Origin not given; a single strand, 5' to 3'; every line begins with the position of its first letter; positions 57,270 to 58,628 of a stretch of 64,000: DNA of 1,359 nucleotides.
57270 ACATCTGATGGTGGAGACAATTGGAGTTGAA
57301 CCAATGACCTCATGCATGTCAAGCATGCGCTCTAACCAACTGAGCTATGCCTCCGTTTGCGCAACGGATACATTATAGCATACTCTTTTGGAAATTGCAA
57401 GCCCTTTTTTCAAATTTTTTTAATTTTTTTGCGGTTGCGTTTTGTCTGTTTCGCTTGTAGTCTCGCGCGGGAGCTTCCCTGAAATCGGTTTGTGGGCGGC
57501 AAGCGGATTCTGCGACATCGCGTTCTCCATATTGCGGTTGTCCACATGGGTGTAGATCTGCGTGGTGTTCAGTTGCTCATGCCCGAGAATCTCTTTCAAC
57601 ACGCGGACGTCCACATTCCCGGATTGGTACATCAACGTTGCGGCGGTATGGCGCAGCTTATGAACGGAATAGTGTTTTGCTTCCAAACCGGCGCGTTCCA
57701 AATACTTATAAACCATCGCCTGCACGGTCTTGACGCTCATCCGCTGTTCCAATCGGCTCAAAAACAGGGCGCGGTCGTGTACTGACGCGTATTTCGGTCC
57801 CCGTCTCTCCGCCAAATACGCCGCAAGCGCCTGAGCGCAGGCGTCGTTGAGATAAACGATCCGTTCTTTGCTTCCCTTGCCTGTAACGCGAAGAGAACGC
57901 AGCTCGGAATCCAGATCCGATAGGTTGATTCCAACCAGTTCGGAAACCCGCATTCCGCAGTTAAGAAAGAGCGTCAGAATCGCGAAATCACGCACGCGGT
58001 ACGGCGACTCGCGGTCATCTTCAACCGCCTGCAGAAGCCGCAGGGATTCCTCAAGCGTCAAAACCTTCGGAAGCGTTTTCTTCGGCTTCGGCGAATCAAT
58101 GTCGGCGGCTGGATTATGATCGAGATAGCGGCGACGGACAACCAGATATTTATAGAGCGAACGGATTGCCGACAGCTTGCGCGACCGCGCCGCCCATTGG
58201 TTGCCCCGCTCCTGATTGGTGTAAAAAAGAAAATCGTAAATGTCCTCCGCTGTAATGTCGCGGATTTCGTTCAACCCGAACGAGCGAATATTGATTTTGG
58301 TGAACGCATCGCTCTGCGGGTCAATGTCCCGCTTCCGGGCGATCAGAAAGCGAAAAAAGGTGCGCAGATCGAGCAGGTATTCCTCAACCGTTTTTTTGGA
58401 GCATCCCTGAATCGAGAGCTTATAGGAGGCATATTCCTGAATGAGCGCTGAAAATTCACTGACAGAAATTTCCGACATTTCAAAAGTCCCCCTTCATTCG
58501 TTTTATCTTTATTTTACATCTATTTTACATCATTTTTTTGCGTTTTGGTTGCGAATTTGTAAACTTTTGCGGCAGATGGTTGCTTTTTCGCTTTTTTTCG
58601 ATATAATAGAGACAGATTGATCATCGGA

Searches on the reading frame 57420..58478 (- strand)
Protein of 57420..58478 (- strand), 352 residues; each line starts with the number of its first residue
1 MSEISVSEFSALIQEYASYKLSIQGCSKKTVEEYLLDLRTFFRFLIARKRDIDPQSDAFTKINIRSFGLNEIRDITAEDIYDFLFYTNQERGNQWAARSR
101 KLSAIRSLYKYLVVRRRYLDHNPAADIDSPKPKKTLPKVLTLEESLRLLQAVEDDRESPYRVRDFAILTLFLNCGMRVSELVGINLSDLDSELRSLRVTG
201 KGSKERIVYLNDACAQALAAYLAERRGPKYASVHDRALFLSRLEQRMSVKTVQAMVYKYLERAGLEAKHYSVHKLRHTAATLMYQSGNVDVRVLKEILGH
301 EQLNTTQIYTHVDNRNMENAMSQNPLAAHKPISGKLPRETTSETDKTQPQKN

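Call 61: search_protein_families(library=pfam, proteins=[window:57420-58478:-])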
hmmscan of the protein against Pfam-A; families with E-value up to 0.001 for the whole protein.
window:57420-58478:- (352 aa): 3 families
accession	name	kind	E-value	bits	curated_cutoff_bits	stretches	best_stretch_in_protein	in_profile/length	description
PF00589.27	Phage_integrase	-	1.4e-40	139.4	27.1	1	138-314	1-170/172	Phage integrase family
PF02899.23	Phage_int_SAM_1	-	5.2e-10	39.9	22.3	1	68-113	36-80/83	Phage integrase, N-terminal SAM-like domain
PF13495.12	Phage_int_SAM_4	-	4.1e-07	30.7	27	1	20-114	8-80/85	Phage integrase, N-terminal SAM-like domain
